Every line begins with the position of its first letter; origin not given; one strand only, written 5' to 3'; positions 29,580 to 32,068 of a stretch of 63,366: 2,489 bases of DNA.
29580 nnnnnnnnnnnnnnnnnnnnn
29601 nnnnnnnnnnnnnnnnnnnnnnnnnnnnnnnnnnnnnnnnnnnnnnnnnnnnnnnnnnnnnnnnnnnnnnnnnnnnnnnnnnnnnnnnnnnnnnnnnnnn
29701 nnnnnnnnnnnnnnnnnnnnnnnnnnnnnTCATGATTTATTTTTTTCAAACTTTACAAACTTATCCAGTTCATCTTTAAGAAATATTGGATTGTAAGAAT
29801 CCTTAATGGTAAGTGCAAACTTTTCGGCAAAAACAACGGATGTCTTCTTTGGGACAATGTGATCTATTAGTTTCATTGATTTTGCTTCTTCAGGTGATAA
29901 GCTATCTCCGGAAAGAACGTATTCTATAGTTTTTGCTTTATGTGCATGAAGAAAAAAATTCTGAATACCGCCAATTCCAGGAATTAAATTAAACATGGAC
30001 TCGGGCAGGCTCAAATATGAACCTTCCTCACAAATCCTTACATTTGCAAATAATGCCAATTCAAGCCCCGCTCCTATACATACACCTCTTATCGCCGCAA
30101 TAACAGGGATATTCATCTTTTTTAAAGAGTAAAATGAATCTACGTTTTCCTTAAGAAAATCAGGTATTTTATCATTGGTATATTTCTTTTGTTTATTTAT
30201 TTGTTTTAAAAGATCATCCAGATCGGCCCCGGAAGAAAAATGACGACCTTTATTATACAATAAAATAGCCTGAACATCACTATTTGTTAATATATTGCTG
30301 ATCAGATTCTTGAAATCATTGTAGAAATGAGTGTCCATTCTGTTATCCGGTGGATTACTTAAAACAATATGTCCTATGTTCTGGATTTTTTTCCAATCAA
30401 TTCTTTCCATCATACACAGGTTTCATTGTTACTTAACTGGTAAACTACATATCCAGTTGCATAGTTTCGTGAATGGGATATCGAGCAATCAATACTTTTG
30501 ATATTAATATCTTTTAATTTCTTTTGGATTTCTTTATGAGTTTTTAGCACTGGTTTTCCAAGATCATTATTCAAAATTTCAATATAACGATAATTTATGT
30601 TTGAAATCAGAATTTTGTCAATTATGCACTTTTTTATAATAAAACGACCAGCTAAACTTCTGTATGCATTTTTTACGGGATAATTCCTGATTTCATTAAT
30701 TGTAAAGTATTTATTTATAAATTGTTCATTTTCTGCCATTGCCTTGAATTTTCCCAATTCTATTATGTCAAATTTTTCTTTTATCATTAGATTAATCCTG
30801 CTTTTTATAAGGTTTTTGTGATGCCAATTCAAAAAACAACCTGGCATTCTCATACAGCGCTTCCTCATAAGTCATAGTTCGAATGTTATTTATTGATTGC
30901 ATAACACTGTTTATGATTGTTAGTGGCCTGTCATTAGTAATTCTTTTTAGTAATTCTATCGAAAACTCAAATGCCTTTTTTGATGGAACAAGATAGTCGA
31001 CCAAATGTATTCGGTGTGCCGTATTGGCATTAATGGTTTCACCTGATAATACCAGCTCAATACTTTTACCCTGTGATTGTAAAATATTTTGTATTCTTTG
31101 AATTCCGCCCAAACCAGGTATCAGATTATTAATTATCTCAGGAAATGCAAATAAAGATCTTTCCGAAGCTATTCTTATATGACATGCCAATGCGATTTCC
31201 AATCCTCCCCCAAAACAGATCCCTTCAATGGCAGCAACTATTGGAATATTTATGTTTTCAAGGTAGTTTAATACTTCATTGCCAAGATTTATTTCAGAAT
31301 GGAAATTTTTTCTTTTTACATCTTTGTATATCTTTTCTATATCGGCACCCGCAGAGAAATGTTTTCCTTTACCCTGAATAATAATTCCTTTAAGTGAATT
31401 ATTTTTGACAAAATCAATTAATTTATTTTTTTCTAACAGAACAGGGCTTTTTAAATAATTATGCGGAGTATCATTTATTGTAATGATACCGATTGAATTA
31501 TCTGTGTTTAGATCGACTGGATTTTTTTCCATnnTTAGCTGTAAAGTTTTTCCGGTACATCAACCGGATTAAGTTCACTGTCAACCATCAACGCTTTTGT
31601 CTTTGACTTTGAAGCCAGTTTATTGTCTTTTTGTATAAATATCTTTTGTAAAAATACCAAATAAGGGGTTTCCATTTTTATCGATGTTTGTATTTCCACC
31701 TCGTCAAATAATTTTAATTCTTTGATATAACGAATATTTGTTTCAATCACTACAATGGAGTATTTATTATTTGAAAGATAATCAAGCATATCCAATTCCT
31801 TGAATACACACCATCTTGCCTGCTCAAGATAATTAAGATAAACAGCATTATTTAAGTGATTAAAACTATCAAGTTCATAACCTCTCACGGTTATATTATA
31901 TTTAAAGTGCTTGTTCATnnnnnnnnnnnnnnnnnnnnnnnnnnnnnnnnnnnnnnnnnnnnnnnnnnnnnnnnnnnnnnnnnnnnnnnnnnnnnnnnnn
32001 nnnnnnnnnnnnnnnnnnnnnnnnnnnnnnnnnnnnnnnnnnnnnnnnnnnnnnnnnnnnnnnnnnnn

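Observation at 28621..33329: Unassigned operon: rSAM - thioesterase - crotonase - PPTase - crotonase - DarB-like KAS III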

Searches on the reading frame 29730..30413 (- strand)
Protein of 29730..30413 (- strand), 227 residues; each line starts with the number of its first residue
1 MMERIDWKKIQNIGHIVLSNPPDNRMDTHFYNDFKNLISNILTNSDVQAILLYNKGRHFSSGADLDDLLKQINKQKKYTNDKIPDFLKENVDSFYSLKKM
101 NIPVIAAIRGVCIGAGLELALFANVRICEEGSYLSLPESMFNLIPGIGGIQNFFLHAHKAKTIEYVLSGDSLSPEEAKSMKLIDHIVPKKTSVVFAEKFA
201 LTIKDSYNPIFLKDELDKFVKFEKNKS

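Call 4: search_protein_families(library=pfam, proteins=[window:29730-30413:-], max_evalue=0.01)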
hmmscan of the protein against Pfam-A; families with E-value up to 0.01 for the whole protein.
window:29730-30413:- (227 aa): 2 families
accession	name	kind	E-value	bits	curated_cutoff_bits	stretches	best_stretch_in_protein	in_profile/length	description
PF00378.25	ECH_1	-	3.2e-28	99.2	27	1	11-191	4-178/251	Enoyl-CoA hydratase/isomerase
PF16113.10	ECH_2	-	5.8e-21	75.8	27.2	1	14-201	2-186/335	Enoyl-CoA hydratase/isomerase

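Call 5: search_protein_families(library=ncbifam, proteins=[window:29730-30413:-], max_evalue=0.01)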
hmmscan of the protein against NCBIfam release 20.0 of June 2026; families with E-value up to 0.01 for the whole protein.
window:29730-30413:- (227 aa): 71 families (the best 25 are shown)
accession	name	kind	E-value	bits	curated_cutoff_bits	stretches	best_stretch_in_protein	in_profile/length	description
NF005803.0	PRK07658.1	equivalog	3.4e-33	115.1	313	1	2-204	1-197/257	enoyl-CoA hydratase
NF006566.0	PRK09076.1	subfamily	1.6e-27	96.7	286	1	2-203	4-199/260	enoyl-CoA hydratase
NF008363.0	PRK11154.1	equivalog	1.9e-27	95.7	869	1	11-205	14-207/708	fatty acid oxidation complex subunit alpha FadJ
NF005699.0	PRK07509.1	equivalog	5.2e-26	91.9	249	1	2-202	3-202/267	crotonase/enoyl-CoA hydratase family protein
NF005802.0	PRK07657.1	equivalog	3.6e-25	89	363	1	12-205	13-201/260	enoyl-CoA hydratase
NF051848.1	EnCoAHydtEchA19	equivalog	2.1e-24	86.5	400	1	24-204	22-198/258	enoyl-CoA hydratase EchA19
NF007239.0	PRK09674.1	equivalog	4.5e-24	85.3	371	1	23-204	25-197/257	2,3-dehydroadipyl-CoA hydratase PaaF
TIGR02440.1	FadJ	equivalog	7.4e-24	84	968.45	1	12-214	10-211/699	fatty acid oxidation complex subunit alpha FadJ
NF008727.0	PRK11730.1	equivalog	1.8e-23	82.8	870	1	23-191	28-192/717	fatty acid oxidation complex subunit alpha FadB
NF004794.0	PRK06142.1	equivalog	2.3e-23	83.2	308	1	10-194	13-202/273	crotonase/enoyl-CoA hydratase family protein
NF004781.0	PRK06127.1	subfamily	5.9e-23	81.9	291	1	3-201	11-206/269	enoyl-CoA hydratase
NF005126.0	PRK06563.1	subfamily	1.8e-22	79.9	261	1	4-204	8-203/263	crotonase/enoyl-CoA hydratase family protein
NF006007.0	PRK08138.1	subfamily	6.3e-22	78.2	355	1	12-203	17-200/261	enoyl-CoA hydratase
NF006699.0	PRK09245.1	subfamily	7e-22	77.9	354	1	26-203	28-205/266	crotonase/enoyl-CoA hydratase family protein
NF006013.0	PRK08150.1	subfamily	9.7e-22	77.5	232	1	11-203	14-198/259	crotonase/enoyl-CoA hydratase family protein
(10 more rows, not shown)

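Call 35: search_solved_structures(query=window:29730-30413:-, max_evalue=1e-10, show_alignments=2)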
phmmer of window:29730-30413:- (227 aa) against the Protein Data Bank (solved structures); distinct sequences matched with E-value up to 1e-10: 60.
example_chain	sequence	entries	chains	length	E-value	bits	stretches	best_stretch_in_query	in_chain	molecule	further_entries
3pea_A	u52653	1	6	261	2.5e-21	79.7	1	12-193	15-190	Enoyl-CoA hydratase/isomerase family protein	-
5zai_A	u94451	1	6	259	3.5e-20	75.9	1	3-200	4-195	3-hydroxypropionyl-coenzyme A dehydratase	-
2wtb_A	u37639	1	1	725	6.2e-20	75.1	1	13-209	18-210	FATTY ACID MULTIFUNCTIONAL PROTEIN (ATMFP2)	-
4fzw_A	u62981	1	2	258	1.4e-17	67.5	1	24-203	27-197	2,3-dehydroadipyl-CoA hydratase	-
9ula_A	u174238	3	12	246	1.5e-17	67.4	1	20-199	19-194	Enoyl-CoA hydratase/isomerase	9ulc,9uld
28bq_A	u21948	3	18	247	1.5e-17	67.3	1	20-199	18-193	Enoyl-CoA hydratase/isomerase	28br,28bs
7eum_C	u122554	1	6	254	1.6e-17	67.2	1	20-199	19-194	Enoyl-CoA hydratase/isomerase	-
3pzk_A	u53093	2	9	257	9.9e-17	64.7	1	8-204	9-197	e enoyl-CoA hydratase echA8 | enoyl-CoA hydratase echA8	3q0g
3q0j_A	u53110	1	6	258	1e-16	64.7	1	8-204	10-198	enoyl-CoA hydratase echA8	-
3h81_A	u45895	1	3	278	1.3e-16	64.3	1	8-204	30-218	enoyl-CoA hydratase echA8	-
4fjw_D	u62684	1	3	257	2.6e-16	63.3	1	8-204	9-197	Probable enoyl-CoA hydratase echA8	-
8bnu_C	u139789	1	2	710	4.1e-16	62.6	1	10-213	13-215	Fatty acid oxidation complex subunit alpha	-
8bnr_C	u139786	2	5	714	4.2e-16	62.6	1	10-213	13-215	Fatty acid oxidation complex subunit alpha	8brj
6ysv_A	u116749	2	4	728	4.3e-16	62.6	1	10-213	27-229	Fatty acid oxidation complex subunit alpha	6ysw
6lvp_A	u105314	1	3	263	4.6e-16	62.5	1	40-199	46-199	Enoyl-CoA hydratase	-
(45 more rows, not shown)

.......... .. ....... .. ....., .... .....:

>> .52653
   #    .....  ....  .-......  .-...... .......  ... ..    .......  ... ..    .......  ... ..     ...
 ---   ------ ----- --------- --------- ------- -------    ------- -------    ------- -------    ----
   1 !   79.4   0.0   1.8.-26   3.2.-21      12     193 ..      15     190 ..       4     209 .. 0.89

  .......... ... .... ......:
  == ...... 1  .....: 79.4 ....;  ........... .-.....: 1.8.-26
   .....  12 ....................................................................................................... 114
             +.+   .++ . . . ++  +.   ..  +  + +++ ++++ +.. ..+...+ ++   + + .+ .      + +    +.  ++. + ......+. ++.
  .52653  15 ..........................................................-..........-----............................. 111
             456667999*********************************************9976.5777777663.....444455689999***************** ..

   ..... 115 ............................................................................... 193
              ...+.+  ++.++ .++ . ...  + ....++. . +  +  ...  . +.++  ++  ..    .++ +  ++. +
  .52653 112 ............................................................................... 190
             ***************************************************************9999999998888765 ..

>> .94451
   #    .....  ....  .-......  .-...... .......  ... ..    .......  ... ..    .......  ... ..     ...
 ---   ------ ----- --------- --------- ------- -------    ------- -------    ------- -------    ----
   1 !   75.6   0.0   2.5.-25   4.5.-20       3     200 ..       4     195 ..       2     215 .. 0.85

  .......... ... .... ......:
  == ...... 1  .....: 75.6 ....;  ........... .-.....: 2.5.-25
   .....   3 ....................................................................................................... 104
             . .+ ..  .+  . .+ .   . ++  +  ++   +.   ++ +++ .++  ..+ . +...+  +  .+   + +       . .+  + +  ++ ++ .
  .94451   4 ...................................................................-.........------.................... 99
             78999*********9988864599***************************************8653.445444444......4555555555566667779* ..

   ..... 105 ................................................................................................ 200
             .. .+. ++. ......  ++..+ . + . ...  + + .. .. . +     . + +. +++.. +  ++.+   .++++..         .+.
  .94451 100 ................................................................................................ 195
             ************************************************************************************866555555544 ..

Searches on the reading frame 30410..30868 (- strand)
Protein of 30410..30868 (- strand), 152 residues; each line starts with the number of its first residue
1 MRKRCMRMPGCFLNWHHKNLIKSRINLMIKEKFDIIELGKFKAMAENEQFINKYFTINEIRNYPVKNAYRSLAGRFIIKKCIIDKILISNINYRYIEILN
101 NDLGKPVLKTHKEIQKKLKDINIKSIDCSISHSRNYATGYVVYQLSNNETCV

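Call 4: search_protein_families(library=pfam, proteins=[window:30410-30868:-], max_evalue=0.01)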
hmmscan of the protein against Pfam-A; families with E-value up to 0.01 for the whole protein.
window:30410-30868:- (152 aa): 1 family
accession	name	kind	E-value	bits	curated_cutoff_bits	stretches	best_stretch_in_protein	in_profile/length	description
PF22624.1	AASDHPPT_N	-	0.0001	22.9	27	1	66-137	32-93/100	4'-phosphopantetheinyl transferase, N-terminal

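Call 5: search_protein_families(library=ncbifam, proteins=[window:30410-30868:-], max_evalue=0.01)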
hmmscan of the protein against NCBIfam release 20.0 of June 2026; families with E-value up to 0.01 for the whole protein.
window:30410-30868:- (152 aa): 11 families
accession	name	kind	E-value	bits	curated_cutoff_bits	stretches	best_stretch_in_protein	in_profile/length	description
TIGR00556.1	pantethn_trn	domain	1.3e-13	51.2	45.35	1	34-142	8-124/128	phosphopantetheine--protein transferase domain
TIGR00516.1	acpS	equivalog_domain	5.2e-12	46.1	59.8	1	33-146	7-123/125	holo-ACP synthase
NF011251.0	PRK14657.1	equivalog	4.8e-11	42.8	165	1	33-143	7-121/123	holo-[acyl-carrier-protein] synthase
NF000832.0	PRK00070.3-2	equivalog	5.9e-11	42.7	107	1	34-143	8-114/116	holo-ACP synthase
NF011250.0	PRK14656.1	equivalog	1.3e-10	41.5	175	1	33-143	7-123/126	holo-[acyl-carrier-protein] synthase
NF011254.0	PRK14660.1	equivalog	1.7e-07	31.3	195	1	47-142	23-122/125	holo-[acyl-carrier-protein] synthase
NF011256.0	PRK14662.1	equivalog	5.2e-07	30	150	1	34-144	8-118/123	4'-phosphopantetheinyl transferase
NF000831.0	PRK00070.3-1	equivalog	6.2e-07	29.4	124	1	34-143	9-127/130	holo-ACP synthase AcpS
NF011257.0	PRK14663.1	equivalog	2.2e-06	27.6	186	1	34-140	6-114/123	holo-[acyl-carrier-protein] synthase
NF011253.0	PRK14659.1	equivalog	1.5e-05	25.6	156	1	47-144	23-120/123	holo-[acyl-carrier-protein] synthase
NF011252.0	PRK14658.1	equivalog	0.0014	18.7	149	1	45-145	17-111/115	holo-ACP synthase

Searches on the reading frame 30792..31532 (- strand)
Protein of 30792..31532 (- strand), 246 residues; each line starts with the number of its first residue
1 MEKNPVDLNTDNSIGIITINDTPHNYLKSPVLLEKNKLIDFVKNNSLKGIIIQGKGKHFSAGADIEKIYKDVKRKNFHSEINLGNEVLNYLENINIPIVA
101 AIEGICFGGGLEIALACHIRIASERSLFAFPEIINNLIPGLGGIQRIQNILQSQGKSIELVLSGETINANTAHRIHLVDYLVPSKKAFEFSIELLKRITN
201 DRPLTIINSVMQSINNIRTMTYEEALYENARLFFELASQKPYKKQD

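Call 4: search_protein_families(library=pfam, proteins=[window:30792-31532:-], max_evalue=0.01)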
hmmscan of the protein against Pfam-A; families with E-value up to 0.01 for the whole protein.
window:30792-31532:- (246 aa): 2 families
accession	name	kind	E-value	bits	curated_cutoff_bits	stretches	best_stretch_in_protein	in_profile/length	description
PF00378.25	ECH_1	-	5e-34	118.2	27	1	10-243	2-234/251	Enoyl-CoA hydratase/isomerase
PF16113.10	ECH_2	-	5.6e-25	89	27.2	1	35-215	24-207/335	Enoyl-CoA hydratase/isomerase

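Call 5: search_protein_families(library=ncbifam, proteins=[window:30792-31532:-], max_evalue=0.01)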
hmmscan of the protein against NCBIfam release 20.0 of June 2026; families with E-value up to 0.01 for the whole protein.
window:30792-31532:- (246 aa): 73 families (the best 25 are shown)
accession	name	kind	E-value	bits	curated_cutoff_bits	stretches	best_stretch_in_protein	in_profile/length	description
NF005803.0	PRK07658.1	equivalog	9.6e-48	162.8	313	1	7-236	5-233/257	enoyl-CoA hydratase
NF004475.0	PRK05809.1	subfamily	1.6e-41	142.5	394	1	1-226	1-226/260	short-chain-enoyl-CoA hydratase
NF006013.0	PRK08150.1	subfamily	2.2e-37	128.8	232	1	7-230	9-229/259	crotonase/enoyl-CoA hydratase family protein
NF006566.0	PRK09076.1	subfamily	4e-37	128.2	286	1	5-239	6-239/260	enoyl-CoA hydratase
NF005802.0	PRK07657.1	equivalog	6e-36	124.3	363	1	10-216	10-216/260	enoyl-CoA hydratase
NF008363.0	PRK11154.1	equivalog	1.3e-35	122.8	869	1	11-225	13-233/708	fatty acid oxidation complex subunit alpha FadJ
NF051848.1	EnCoAHydtEchA19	equivalog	4.3e-35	121.5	400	1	9-235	5-233/258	enoyl-CoA hydratase EchA19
NF004634.0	PRK05980.1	equivalog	3e-34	118.6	375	1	38-240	39-243/263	crotonase/enoyl-CoA hydratase family protein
NF004517.0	PRK05862.1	equivalog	7.8e-32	110.8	396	1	5-236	5-233/257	enoyl-CoA hydratase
TIGR02440.1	FadJ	equivalog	2.3e-31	108.8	968.45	1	11-222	8-225/699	fatty acid oxidation complex subunit alpha FadJ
NF007239.0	PRK09674.1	equivalog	1.3e-30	106.8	371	1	16-239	16-236/257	2,3-dehydroadipyl-CoA hydratase PaaF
NF008727.0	PRK11730.1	equivalog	2.9e-30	105.2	870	1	25-201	29-207/717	fatty acid oxidation complex subunit alpha FadB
TIGR02441.1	fa_ox_alpha_mit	equivalog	7.4e-29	100.4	964.65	1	9-182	18-196/737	fatty acid oxidation complex subunit alpha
NF006100.0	PRK08252.1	subfamily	2.3e-28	99.5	282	1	6-232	5-226/254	crotonase/enoyl-CoA hydratase family protein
NF006007.0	PRK08138.1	subfamily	4e-28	98.5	355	1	37-214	43-215/261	enoyl-CoA hydratase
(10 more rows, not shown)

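Call 34: search_solved_structures(query=window:30792-31532:-, max_evalue=1e-10, show_alignments=2)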
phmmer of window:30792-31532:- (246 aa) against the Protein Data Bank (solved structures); distinct sequences matched with E-value up to 1e-10: 106 (the best 60 are shown).
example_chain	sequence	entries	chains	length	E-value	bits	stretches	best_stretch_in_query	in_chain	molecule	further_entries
3pea_A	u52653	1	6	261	2.7e-32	115.3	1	9-238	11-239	Enoyl-CoA hydratase/isomerase family protein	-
5z7r_A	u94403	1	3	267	1.2e-29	106.6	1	1-238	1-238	Short-chain-enoyl-CoA hydratase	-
5zai_A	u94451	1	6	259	1.5e-27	99.8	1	6-206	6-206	3-hydroxypropionyl-coenzyme A dehydratase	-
8zru_A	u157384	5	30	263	8.7e-27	97.2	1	11-236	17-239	Enoyl-CoA hydratase, mitochondrial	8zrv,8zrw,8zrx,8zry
2hw5_A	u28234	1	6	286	1.1e-26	96.9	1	11-236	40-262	Enoyl-CoA hydratase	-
6lvp_A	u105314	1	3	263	5.5e-26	94.6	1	16-213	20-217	Enoyl-CoA hydratase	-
5xzd_A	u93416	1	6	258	5.9e-26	94.5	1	9-239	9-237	Enoyl-CoA hydratase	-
4fzw_A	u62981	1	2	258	7.5e-26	94.2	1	15-239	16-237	2,3-dehydroadipyl-CoA hydratase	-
1ey3_A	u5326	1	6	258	7.6e-26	94.2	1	11-235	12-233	ENOYL-COA HYDRATASE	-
1mj3_A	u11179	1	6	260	7.8e-26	94.1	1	11-235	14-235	ENOYL-COA HYDRATASE, MITOCHONDRIAL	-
1dub_A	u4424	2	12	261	7.9e-26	94.1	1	11-235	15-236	2-ENOYL-COA HYDRATASE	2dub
8bnu_C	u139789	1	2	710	8.5e-26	94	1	11-209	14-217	Fatty acid oxidation complex subunit alpha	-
8bnr_C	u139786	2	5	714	8.6e-26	94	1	11-209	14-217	Fatty acid oxidation complex subunit alpha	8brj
6ysv_A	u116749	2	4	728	9e-26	93.9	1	11-209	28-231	Fatty acid oxidation complex subunit alpha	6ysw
9rgq_A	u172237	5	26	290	1e-25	93.7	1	11-235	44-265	Enoyl-CoA hydratase, mitochondrial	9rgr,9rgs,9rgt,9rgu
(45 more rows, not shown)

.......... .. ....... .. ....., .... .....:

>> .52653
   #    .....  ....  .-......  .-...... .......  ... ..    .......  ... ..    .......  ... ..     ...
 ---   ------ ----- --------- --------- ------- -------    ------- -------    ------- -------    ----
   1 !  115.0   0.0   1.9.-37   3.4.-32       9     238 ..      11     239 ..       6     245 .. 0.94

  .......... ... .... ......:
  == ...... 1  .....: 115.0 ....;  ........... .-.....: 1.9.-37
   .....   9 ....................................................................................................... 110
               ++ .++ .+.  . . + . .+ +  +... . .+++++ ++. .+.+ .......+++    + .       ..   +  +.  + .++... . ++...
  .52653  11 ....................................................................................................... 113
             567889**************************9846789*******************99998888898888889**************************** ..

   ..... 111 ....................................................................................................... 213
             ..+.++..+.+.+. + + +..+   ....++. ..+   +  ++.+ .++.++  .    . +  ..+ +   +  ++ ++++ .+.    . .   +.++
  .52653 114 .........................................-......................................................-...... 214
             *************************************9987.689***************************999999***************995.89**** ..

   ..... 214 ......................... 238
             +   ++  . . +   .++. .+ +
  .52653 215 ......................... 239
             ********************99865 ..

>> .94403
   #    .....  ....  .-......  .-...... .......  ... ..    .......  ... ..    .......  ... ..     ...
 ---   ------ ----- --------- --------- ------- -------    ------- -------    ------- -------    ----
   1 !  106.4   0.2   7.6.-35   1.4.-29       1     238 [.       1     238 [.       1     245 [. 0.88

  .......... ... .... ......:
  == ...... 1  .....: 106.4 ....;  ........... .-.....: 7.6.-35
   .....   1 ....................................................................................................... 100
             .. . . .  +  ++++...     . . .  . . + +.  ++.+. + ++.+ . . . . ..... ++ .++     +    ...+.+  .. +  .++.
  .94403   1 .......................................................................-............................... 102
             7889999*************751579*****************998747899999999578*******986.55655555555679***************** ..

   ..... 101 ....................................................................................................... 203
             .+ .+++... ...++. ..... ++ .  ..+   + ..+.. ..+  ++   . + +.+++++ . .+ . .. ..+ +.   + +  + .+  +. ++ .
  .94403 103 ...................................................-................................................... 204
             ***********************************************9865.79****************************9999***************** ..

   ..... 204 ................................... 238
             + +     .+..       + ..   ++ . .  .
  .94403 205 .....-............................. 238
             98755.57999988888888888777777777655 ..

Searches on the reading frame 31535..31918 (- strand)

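Call 4: search_protein_families(library=pfam, proteins=[window:31535-31918:-], max_evalue=0.01)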
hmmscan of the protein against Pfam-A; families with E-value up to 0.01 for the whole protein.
window:31535-31918:- (127 aa): 3 families
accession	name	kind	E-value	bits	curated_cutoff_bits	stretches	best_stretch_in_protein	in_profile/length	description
PF13279.12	4HBT_2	-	1.2e-17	65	25.5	1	12-125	2-118/122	Thioesterase-like superfamily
PF03061.28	4HBT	-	9e-10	39.2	20.6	1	19-99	1-76/79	Thioesterase superfamily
PF20791.3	Acyl-ACP_TE_C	-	2.8e-07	31.1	21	1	4-102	7-93/101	Acyl-ACP thioesterase C-terminal domain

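Call 5: search_protein_families(library=ncbifam, proteins=[window:31535-31918:-], max_evalue=0.01)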
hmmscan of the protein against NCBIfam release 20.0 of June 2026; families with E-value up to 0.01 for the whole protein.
window:31535-31918:- (127 aa): 5 families
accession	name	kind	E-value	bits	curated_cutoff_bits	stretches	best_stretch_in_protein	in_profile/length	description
TIGR00051.1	TIGR00051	subfamily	2.2e-15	57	68.7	1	13-118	6-113/117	YbgC/FadM family acyl-CoA thioesterase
TIGR02799.1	thio_ybgC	equivalog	4.1e-10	40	141.35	1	24-125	20-123/126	tol-pal system-associated acyl-CoA thioesterase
NF008065.0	PRK10800.1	equivalog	1.1e-07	32.1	185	1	3-123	4-126/134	tol-pal system-associated acyl-CoA thioesterase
NF047424.1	MenI_Staph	exception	0.00013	21.8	225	1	8-119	7-120/148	1,4-dihydroxy-2-naphthoyl-CoA hydrolase MenI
NF005716.0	PRK07531.1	equivalog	0.0017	17.2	592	1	16-115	357-456/495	carnitine 3-dehydrogenase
